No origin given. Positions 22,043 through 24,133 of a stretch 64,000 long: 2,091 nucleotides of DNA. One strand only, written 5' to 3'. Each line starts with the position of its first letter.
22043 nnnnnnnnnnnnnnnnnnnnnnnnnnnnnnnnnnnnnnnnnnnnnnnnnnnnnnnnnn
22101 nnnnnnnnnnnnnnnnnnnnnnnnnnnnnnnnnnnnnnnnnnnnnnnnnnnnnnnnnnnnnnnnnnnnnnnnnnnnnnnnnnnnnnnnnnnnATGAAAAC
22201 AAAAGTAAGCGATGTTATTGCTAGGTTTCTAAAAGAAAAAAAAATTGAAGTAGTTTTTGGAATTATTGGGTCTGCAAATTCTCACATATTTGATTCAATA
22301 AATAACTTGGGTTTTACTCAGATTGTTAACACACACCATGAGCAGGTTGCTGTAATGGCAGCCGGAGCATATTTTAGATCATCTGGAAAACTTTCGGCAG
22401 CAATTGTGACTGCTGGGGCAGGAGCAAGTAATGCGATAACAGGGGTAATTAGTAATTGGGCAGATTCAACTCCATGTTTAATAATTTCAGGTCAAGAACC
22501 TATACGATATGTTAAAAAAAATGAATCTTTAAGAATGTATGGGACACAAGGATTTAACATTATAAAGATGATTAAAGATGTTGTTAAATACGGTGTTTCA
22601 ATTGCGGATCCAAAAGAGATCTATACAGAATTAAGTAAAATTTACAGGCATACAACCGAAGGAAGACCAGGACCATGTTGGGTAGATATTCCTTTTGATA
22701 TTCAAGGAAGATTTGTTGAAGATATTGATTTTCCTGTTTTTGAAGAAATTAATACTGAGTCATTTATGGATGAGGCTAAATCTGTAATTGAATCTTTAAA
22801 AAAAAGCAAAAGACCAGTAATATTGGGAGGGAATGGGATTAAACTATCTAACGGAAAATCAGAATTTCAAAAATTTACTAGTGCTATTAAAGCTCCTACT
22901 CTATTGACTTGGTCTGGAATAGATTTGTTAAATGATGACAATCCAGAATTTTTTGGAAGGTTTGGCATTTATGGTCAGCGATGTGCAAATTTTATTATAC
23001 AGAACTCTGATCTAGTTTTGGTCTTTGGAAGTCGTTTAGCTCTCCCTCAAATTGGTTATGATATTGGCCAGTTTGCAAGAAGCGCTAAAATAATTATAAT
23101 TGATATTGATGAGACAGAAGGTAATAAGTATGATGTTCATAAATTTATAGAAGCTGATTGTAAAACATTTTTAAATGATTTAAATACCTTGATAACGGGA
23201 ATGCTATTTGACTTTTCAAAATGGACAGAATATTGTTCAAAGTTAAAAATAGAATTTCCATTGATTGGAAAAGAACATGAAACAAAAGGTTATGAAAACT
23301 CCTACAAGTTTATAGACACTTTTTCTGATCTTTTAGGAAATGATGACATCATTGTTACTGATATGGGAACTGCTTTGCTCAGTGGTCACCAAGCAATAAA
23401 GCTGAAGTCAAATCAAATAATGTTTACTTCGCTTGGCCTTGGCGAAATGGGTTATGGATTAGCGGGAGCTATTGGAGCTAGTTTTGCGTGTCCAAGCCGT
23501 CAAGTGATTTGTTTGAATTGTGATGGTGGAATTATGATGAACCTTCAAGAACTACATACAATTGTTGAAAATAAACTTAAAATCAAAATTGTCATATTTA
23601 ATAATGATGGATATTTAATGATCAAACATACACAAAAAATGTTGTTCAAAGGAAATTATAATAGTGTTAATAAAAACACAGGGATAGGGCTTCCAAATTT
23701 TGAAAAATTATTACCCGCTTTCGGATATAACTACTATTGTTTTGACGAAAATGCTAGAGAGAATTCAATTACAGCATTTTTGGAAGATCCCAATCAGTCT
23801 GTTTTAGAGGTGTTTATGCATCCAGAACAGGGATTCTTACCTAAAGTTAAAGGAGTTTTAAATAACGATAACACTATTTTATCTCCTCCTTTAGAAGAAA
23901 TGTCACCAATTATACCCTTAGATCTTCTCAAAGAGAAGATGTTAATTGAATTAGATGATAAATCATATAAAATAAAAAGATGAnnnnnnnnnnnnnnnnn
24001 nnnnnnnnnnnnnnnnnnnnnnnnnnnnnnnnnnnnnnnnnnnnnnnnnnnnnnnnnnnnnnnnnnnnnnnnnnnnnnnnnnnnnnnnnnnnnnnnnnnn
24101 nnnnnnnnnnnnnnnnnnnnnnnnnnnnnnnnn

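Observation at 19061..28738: CDP-3,6-dideoxyhexose pathway extended by a YerE-like ThDP enzyme and a catabolic-type DmpF/DmpG pair, a GNAT and two different aminotransferases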

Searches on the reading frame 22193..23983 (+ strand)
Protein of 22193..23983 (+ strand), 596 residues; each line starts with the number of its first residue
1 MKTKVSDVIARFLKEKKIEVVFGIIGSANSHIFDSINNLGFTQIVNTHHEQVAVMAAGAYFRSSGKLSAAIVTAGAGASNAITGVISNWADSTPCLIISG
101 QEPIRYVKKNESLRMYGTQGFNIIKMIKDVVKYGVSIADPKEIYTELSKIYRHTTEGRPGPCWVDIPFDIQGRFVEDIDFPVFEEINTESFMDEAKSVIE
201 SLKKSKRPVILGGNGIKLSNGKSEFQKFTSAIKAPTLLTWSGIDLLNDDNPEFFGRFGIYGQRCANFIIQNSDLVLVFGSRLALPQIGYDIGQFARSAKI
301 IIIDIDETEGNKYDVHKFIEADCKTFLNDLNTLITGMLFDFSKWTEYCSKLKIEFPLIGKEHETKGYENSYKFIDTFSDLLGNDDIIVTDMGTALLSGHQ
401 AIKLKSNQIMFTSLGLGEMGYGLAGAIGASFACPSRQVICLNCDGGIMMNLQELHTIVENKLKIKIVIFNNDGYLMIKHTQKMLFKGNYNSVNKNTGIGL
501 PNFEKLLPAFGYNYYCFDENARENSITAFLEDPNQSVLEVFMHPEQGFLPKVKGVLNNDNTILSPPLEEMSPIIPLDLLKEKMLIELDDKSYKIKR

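Call 4: search_protein_families(library=pfam, proteins=[window:22193-23983:+])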
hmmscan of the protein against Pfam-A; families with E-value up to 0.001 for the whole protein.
window:22193-23983:+ (596 aa): 3 families
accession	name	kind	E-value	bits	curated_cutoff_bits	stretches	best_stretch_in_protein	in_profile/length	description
PF02775.26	TPP_enzyme_C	-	1.3e-31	109.9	21.9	1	390-539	1-150/151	Thiamine pyrophosphate enzyme, C-terminal TPP binding domain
PF02776.23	TPP_enzyme_N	-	2.7e-30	105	26.8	1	4-110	2-108/119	Thiamine pyrophosphate enzyme, N-terminal TPP binding domain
PF00205.28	TPP_enzyme_M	-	4.3e-28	98.2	30.4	1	197-330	3-137/137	Thiamine pyrophosphate enzyme, central domain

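Call 5: search_protein_families(library=ncbifam, proteins=[window:22193-23983:+])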
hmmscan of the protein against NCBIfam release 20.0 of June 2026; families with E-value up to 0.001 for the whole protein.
window:22193-23983:+ (596 aa): 53 families (the best 25 are shown)
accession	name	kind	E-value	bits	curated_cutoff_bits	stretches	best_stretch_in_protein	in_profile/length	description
NF006524.0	PRK08978.1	equivalog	2.7e-93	313.1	738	1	7-560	5-542/548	acetolactate synthase 2 catalytic subunit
TIGR00118.1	acolac_lg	equivalog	8.1e-93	311.8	538.35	1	6-560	4-552/557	biosynthetic-type acetolactate synthase large subunit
NF004710.0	PRK06048.1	equivalog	2.9e-85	286.8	976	1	3-546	8-541/561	acetolactate synthase large subunit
NF004919.0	PRK06276.1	equivalog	1.2e-84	284.7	866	1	5-546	3-542/582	acetolactate synthase large subunit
NF006016.1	PRK08155.1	equivalog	1.4e-84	284.5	870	1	5-553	5-543/554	acetolactate synthase large subunit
NF006319.0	PRK08527.1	equivalog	4e-83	279.7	905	1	3-554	4-550/565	acetolactate synthase large subunit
NF005584.0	PRK07282.1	equivalog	8.2e-75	252.4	970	1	5-559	12-557/566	acetolactate synthase large subunit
NF005824.0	PRK07710.1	equivalog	1e-72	245.3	976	1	8-551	22-557/573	acetolactate synthase large subunit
NF005651.0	PRK07418.1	subfamily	1.8e-72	244.4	942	1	9-560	25-577/617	acetolactate synthase large subunit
NF005058.0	PRK06466.1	equivalog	1.2e-71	242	951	1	6-513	7-516/574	acetolactate synthase 3 large subunit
NF005228.0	PRK06725.1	equivalog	6.4e-71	239.2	991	1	8-516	21-518/571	acetolactate synthase large subunit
NF005860.0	PRK07789.1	equivalog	4.2e-70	236.7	881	1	6-531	37-566/615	acetolactate synthase large subunit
NF005039.0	PRK06456.1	equivalog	4e-67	227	868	1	7-552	6-554/572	acetolactate synthase large subunit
NF005470.0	PRK07064.1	equivalog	4.5e-65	220.7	495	1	2-540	4-527/552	thiamine pyrophosphate-binding protein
NF006187.0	PRK08322.1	equivalog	1.1e-64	218.8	509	1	3-513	2-498/548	acetolactate synthase large subunit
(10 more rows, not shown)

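Call 8: find_encoding_contigs(protein=window:22193-23983:+, flank=10000, max_places=6)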
Protein window:22193-23983:+ (596 aa): 8 contigs read that carry it; 5 places shown.
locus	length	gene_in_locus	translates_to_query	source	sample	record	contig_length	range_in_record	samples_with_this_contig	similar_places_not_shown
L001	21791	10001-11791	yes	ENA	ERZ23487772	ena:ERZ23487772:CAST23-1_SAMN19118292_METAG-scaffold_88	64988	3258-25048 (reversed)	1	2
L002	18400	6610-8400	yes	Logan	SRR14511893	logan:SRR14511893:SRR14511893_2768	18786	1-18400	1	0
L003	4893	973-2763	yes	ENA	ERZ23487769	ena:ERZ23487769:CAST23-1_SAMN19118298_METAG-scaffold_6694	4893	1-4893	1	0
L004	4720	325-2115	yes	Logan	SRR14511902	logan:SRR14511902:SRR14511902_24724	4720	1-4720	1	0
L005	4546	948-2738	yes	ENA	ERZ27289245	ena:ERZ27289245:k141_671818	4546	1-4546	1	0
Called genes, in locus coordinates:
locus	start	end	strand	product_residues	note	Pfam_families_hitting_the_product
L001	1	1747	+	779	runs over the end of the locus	PF04932:Wzy_C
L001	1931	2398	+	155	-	PF02357:NusG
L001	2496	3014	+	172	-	-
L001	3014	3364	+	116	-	PF01050:MannoseP_isomer, PF00190:Cupin_1 (weak), PF07883:Cupin_2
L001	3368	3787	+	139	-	PF01467:CTP_transf_like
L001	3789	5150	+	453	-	PF03721:UDPG_MGDP_dh_N, PF00984:UDPG_MGDP_dh, PF03720:UDPG_MGDP_dh_C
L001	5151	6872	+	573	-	PF00664:ABC_membrane, PF02463:SMC_N (faint), PF00005:ABC_tran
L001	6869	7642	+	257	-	PF00483:NTP_transferase, PF12804:NTP_transf_3 (weak)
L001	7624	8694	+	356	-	PF01073:3Beta_HSD (faint), PF01370:Epimerase, PF02719:Polysacc_synt_2, PF04321:RmlD_sub_bind (weak), PF07993:NAD_binding_4 (faint), PF16363:GDP_Man_Dehyd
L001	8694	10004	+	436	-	PF01041:DegT_DnrJ_EryC1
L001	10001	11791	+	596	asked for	PF02776:TPP_enzyme_N, PF00205:TPP_enzyme_M, PF02775:TPP_enzyme_C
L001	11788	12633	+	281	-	PF01118:Semialdhyde_dh (weak), PF09290:AcetDehyd-dimer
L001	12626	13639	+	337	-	PF00682:HMGL-like, PF07836:DmpG_comm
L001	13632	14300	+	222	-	PF13302:Acetyltransf_3, PF00583:Acetyltransf_1, PF13420:Acetyltransf_4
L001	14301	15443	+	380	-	PF00155:Aminotran_1_2, PF01041:DegT_DnrJ_EryC1, PF01053:Cys_Met_Meta_PP (weak)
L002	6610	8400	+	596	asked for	PF02776:TPP_enzyme_N, PF00205:TPP_enzyme_M, PF02775:TPP_enzyme_C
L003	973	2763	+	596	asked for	PF02776:TPP_enzyme_N, PF00205:TPP_enzyme_M, PF02775:TPP_enzyme_C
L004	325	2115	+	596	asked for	PF02776:TPP_enzyme_N, PF00205:TPP_enzyme_M, PF02775:TPP_enzyme_C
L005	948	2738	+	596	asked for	PF02776:TPP_enzyme_N, PF00205:TPP_enzyme_M, PF02775:TPP_enzyme_C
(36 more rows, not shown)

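Call 9: search_solved_structures(query=window:22193-23983:+, max_evalue=1e-20)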
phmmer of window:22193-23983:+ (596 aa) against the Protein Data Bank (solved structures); distinct sequences matched with E-value up to 1e-20: 71 (the best 60 are shown).
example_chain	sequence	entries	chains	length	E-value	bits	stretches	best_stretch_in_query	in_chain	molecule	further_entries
8rph_A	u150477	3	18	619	1.4e-163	548.9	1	2-591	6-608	Thiamine pyrophosphate-binding protein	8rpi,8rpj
5ahk_A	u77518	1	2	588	3e-73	250.7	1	4-551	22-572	ACETOLACTATE SYNTHASE II, LARGE SUBUNIT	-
6lpi_A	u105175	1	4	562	1.1e-66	229.1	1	7-553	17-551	Acetolactate synthase isozyme 1 large subunit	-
7u25_A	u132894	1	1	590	7.6e-56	193.2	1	4-490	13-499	Acetolactate synthase, chloroplastic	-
3e9y_A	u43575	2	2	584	3.3e-55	191.1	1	4-490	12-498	Acetolactate synthase, chloroplastic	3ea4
7stq_A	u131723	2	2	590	3.4e-55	191.1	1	4-490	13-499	Acetolactate synthase, chloroplastic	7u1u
6u9h_A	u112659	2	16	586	4.6e-55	190.7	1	4-490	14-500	Acetolactate synthase, chloroplastic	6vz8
1ybh_A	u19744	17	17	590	4.6e-55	190.7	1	4-490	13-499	Acetolactate synthase, chloroplast | Acetolactate synthase | Acetolactate synthase, chloroplastic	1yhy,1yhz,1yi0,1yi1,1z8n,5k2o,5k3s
8et5_A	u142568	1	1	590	4.8e-55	190.6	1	4-490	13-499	Acetolactate synthase, chloroplastic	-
7tzz_A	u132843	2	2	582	3.2e-54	187.9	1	4-490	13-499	Acetolactate synthase, chloroplastic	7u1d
6dek_A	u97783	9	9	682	1.1e-47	166.2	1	11-557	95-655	Acetolactate synthase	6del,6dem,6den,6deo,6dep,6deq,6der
1jsc_A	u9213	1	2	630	5.7e-47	163.9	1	11-563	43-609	ACETOHYDROXY-ACID SYNTHASE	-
6u9d_A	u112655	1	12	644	6.2e-47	163.8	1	11-563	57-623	Acetolactate synthase catalytic subunit, mitochondrial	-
1n0h_A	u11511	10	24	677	7.4e-47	163.5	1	11-563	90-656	Acetolactate synthase | Acetolactate synthase, mitochondrial | Acetolactate synthase catalytic subunit, mitochondrial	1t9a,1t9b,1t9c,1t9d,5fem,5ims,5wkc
8xod_A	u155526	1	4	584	8.1e-46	160.1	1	7-489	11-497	BbmA-G484F complex with CBOA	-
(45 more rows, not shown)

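Call 25: find_homologous_proteins(query=window:22193-23983:+, max_evalue=1e-30)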
Query window:22193-23983:+ (596 aa): 4383 proteins with E <= 1e-30 among 8000 candidates; the best 120 are listed.
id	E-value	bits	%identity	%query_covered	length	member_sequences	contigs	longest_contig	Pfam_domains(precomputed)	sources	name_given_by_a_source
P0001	0.0e+0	1357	100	100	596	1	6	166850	PF02775.27,PF02776.24,PF00205.29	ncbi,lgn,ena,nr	ncbi:MAG: thiamine pyrophosphate-binding protein [Flavobacteriaceae bacterium]|nr:thiamine pyrophosp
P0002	0.0e+0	1148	84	100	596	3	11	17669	PF02775.27,PF02776.24,PF00205.29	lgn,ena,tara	tara:strand:- start:1432 stop:3222 length:1791 start_codon:yes stop_codon:yes gene_type:complete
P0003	0.0e+0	1094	80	100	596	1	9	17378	PF02775.27,PF02776.24,PF00205.29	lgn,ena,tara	tara:strand:+ start:4067 stop:5857 length:1791 start_codon:yes stop_codon:yes gene_type:complete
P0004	0.0e+0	1082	78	100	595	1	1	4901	PF02775.27,PF02776.24,PF00205.29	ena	-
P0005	0.0e+0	1080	78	100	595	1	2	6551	PF02775.27,PF02776.24,PF00205.29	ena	-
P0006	0.0e+0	1080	78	100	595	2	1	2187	PF02775.27,PF02776.24,PF00205.29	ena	-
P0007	0.0e+0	1074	78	100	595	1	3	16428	PF02775.27,PF02776.24,PF00205.29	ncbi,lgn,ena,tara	tara:strand:+ start:6453 stop:8240 length:1788 start_codon:yes stop_codon:yes gene_type:complete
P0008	0.0e+0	1073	78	100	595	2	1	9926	PF02775.27,PF02776.24,PF00205.29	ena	-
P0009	0.0e+0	1072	78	100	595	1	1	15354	PF02775.27,PF02776.24,PF00205.29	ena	-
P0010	3.1e-286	969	70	100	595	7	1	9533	PF02775.27,PF02776.24,PF00205.29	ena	-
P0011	4.7e-276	935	69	100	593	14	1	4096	PF02775.27,PF02776.24,PF00205.29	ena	-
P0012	3.3e-264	896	67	100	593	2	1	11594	PF02775.27,PF02776.24,PF00205.29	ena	-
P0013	9.1e-253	858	63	100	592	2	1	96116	PF02775.27,PF02776.24,PF00205.29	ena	-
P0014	5.9e-252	856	63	100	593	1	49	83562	PF02775.27,PF02776.24,PF00205.29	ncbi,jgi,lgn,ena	jgi:acetolactate synthase-1/2/3 large subunit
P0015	6.4e-252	856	63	100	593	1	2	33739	PF02775.27,PF02776.24,PF00205.29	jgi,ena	jgi:acetolactate synthase-1/2/3 large subunit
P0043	4.7e-243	826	62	100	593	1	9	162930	PF02775.27,PF02776.24,PF00205.29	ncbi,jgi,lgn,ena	jgi:acetolactate synthase-1/2/3 large subunit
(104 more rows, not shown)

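Call 26: find_related_loci(query=window:22193-23983:+, collection=genome_contigs, flank=10000)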
Query window:22193-23983:+ (596 aa) in genome_contigs; peptide patterns used: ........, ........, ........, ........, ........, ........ (x = any residue, [..] = any of these).
71 stretches matched a pattern; 3 encode a relative of the query (tblastn E <= 1e-3); 3 distinct loci.
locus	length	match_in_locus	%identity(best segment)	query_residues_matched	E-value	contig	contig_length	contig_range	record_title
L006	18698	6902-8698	53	4-596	0e+0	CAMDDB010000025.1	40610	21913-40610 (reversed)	MAG: Flavobacterium psychrophilum isolate MiE-16apr19-127 genome assembly, contig: MiE-16apr19-C1523, whole genome shotg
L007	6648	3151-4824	51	4-572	0e+0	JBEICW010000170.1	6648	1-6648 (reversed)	MAG: Ignavibacteria bacterium isolate Sample-101-S75-bin-157 Sample_101_S75-bin_157-k141_3201698, whole genome shotgun s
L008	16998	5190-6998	42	4-591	1e-175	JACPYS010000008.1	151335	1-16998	MAG: Betaproteobacteria bacterium isolate NC_groundwater_869_Pr1_S2p5_64_25 Montesol18_S2p5_coassembly_scaffold_41164, w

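Call 27: find_encoding_contigs(protein=P0014, flank=10000, max_places=4)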
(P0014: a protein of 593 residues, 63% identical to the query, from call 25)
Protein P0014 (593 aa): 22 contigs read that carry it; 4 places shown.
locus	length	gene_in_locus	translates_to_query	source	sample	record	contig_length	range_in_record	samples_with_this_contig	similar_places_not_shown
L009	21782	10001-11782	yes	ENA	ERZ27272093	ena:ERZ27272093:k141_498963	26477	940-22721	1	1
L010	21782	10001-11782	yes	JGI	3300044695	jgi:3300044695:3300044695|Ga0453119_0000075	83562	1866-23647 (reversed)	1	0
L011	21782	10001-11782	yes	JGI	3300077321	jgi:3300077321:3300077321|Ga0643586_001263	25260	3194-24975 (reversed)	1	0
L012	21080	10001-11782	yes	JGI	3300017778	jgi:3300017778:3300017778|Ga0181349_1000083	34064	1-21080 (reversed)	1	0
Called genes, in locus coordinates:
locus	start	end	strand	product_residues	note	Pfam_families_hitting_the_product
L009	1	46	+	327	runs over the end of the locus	?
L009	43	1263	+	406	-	PF13489:Methyltransf_23, PF08484:Methyltransf_14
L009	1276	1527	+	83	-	PF14063:DUF4254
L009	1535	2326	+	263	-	-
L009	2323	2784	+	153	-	-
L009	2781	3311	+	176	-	PF08282:Hydrolase_3 (weak)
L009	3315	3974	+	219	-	PF00294:PfkB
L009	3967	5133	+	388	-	PF00483:NTP_transferase (weak), PF02502:LacAB_rpiB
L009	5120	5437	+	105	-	-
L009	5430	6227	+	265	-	PF07507:WavE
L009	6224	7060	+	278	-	-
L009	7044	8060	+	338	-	PF00535:Glycos_transf_2, PF13641:Glyco_tranf_2_3 (weak)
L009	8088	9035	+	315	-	-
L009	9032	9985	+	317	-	PF01073:3Beta_HSD, PF01370:Epimerase, PF04321:RmlD_sub_bind, PF16363:GDP_Man_Dehyd, PF07993:NAD_binding_4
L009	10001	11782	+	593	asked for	PF02776:TPP_enzyme_N, PF00205:TPP_enzyme_M, PF02775:TPP_enzyme_C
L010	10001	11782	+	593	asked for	PF02776:TPP_enzyme_N, PF00205:TPP_enzyme_M, PF02775:TPP_enzyme_C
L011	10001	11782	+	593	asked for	PF02776:TPP_enzyme_N, PF00205:TPP_enzyme_M, PF02775:TPP_enzyme_C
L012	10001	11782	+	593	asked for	PF02776:TPP_enzyme_N, PF00205:TPP_enzyme_M, PF02775:TPP_enzyme_C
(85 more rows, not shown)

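Call 28: find_encoding_contigs(protein=P0043, flank=10000, max_places=3)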
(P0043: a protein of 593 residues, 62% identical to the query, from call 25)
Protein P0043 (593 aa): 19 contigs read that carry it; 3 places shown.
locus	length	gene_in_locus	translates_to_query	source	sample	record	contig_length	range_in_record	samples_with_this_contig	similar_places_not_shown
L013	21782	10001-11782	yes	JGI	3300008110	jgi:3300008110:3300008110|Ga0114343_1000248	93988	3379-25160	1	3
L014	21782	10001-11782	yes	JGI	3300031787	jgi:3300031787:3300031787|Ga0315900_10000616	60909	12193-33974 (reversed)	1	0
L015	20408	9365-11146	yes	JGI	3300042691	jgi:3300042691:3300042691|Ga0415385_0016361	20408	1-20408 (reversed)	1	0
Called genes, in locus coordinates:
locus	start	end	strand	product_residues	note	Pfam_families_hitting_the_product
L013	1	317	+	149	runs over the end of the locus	-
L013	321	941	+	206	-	PF00535:Glycos_transf_2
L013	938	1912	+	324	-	PF01370:Epimerase, PF04321:RmlD_sub_bind, PF16363:GDP_Man_Dehyd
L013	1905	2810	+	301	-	PF01370:Epimerase, PF16363:GDP_Man_Dehyd, PF02719:Polysacc_synt_2 (weak)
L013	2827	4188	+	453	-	PF01041:DegT_DnrJ_EryC1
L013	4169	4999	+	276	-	PF01531:Glyco_transf_11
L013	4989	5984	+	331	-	-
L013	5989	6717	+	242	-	PF05637:Glyco_transf_34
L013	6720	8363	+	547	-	PF00535:Glycos_transf_2, PF00852:Glyco_transf_10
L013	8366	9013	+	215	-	PF01755:Glyco_transf_25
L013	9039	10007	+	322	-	PF01073:3Beta_HSD, PF01370:Epimerase, PF02719:Polysacc_synt_2 (weak), PF04321:RmlD_sub_bind, PF16363:GDP_Man_Dehyd, PF07993:NAD_binding_4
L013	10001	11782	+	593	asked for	PF02776:TPP_enzyme_N, PF00205:TPP_enzyme_M, PF02775:TPP_enzyme_C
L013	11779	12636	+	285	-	PF01118:Semialdhyde_dh (weak), PF09290:AcetDehyd-dimer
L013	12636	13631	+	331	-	PF00682:HMGL-like, PF07836:DmpG_comm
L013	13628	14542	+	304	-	PF01073:3Beta_HSD (faint), PF01370:Epimerase, PF04321:RmlD_sub_bind (weak), PF16363:GDP_Man_Dehyd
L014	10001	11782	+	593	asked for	PF02776:TPP_enzyme_N, PF00205:TPP_enzyme_M, PF02775:TPP_enzyme_C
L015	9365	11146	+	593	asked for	PF02776:TPP_enzyme_N, PF00205:TPP_enzyme_M, PF02775:TPP_enzyme_C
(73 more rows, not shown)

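Call 30: find_encoding_contigs(protein=P0002, flank=10000, max_places=3)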
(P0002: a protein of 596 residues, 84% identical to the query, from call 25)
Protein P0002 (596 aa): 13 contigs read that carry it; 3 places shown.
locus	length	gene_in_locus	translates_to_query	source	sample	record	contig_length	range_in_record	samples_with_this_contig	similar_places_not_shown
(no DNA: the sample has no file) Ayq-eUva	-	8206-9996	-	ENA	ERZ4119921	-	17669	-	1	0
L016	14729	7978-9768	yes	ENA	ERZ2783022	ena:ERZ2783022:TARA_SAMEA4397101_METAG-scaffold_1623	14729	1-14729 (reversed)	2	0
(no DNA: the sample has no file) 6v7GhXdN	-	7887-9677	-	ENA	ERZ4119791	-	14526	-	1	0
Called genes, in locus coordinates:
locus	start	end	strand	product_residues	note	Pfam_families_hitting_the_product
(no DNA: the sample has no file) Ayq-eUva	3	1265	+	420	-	?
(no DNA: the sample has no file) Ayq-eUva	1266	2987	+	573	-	PF00664:ABC_membrane, PF00005:ABC_tran, PF02463:SMC_N (faint), PF13555:AAA_29 (weak)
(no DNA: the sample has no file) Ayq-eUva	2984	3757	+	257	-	PF00483:NTP_transferase, PF12804:NTP_transf_3 (weak)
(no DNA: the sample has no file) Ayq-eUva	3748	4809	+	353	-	PF01073:3Beta_HSD (weak), PF01370:Epimerase, PF04321:RmlD_sub_bind, PF16363:GDP_Man_Dehyd, PF02719:Polysacc_synt_2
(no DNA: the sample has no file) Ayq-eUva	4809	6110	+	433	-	PF01041:DegT_DnrJ_EryC1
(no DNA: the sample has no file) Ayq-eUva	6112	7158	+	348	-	PF01073:3Beta_HSD, PF01370:Epimerase, PF16363:GDP_Man_Dehyd, PF07993:NAD_binding_4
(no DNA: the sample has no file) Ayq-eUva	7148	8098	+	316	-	PF05050:Methyltransf_21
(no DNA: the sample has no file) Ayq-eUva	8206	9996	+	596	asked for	PF02776:TPP_enzyme_N, PF00205:TPP_enzyme_M, PF02775:TPP_enzyme_C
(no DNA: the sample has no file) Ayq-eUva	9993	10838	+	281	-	PF01118:Semialdhyde_dh, PF09290:AcetDehyd-dimer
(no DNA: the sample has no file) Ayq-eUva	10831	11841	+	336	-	PF00682:HMGL-like, PF03102:NeuB (faint), PF07836:DmpG_comm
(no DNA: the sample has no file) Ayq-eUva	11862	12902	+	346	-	PF00535:Glycos_transf_2, PF10111:Glyco_tranf_2_2, PF13641:Glyco_tranf_2_3 (weak)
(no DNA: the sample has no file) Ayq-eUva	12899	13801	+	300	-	PF05050:Methyltransf_21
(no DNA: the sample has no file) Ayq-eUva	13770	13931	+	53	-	-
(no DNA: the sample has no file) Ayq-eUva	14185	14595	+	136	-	-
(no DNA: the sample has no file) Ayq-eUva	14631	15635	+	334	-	PF03102:NeuB, PF08666:SAF (weak)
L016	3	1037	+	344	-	?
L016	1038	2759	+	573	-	PF00664:ABC_membrane, PF00005:ABC_tran, PF02463:SMC_N (faint), PF13555:AAA_29 (weak)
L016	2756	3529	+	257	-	PF00483:NTP_transferase, PF12804:NTP_transf_3 (weak)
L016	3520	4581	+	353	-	PF01073:3Beta_HSD (weak), PF01370:Epimerase, PF04321:RmlD_sub_bind, PF16363:GDP_Man_Dehyd, PF02719:Polysacc_synt_2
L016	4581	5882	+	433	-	PF01041:DegT_DnrJ_EryC1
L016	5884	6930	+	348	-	PF01073:3Beta_HSD, PF01370:Epimerase, PF16363:GDP_Man_Dehyd, PF07993:NAD_binding_4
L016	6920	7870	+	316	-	PF05050:Methyltransf_21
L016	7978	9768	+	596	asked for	PF02776:TPP_enzyme_N, PF00205:TPP_enzyme_M, PF02775:TPP_enzyme_C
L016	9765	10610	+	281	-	PF01118:Semialdhyde_dh, PF09290:AcetDehyd-dimer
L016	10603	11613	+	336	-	PF00682:HMGL-like, PF07836:DmpG_comm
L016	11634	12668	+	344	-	PF00535:Glycos_transf_2, PF10111:Glyco_tranf_2_2, PF13641:Glyco_tranf_2_3 (weak)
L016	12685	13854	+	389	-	PF01370:Epimerase (weak), PF02719:Polysacc_synt_2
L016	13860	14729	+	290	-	?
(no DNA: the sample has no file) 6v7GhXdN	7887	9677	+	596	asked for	PF02776:TPP_enzyme_N, PF00205:TPP_enzyme_M, PF02775:TPP_enzyme_C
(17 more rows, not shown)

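Call 31: find_encoding_contigs(protein=P0013, flank=10000, max_places=2)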
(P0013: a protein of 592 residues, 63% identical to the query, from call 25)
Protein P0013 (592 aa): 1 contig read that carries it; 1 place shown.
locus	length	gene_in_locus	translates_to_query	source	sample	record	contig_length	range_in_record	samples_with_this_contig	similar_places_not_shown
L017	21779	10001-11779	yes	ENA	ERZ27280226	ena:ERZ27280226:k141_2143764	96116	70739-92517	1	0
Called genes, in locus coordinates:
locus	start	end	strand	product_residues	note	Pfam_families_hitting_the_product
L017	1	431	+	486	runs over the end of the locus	PF00534:Glycos_transf_1, PF13692:Glyco_trans_1_4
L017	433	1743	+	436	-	-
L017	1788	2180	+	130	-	-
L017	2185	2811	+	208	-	PF00535:Glycos_transf_2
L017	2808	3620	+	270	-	PF00852:Glyco_transf_10 (weak)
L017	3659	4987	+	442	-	PF01041:DegT_DnrJ_EryC1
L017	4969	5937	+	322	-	PF01370:Epimerase, PF04321:RmlD_sub_bind (weak), PF16363:GDP_Man_Dehyd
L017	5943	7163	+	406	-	PF13489:Methyltransf_23, PF08484:Methyltransf_14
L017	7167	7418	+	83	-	PF14063:DUF4254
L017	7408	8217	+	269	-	-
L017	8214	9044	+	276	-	-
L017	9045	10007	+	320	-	PF01073:3Beta_HSD, PF01370:Epimerase, PF02719:Polysacc_synt_2 (faint), PF04321:RmlD_sub_bind, PF16363:GDP_Man_Dehyd, PF07993:NAD_binding_4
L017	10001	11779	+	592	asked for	PF02776:TPP_enzyme_N, PF00205:TPP_enzyme_M, PF02775:TPP_enzyme_C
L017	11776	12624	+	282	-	PF01118:Semialdhyde_dh, PF09290:AcetDehyd-dimer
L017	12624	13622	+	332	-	PF00682:HMGL-like, PF03102:NeuB (weak), PF07836:DmpG_comm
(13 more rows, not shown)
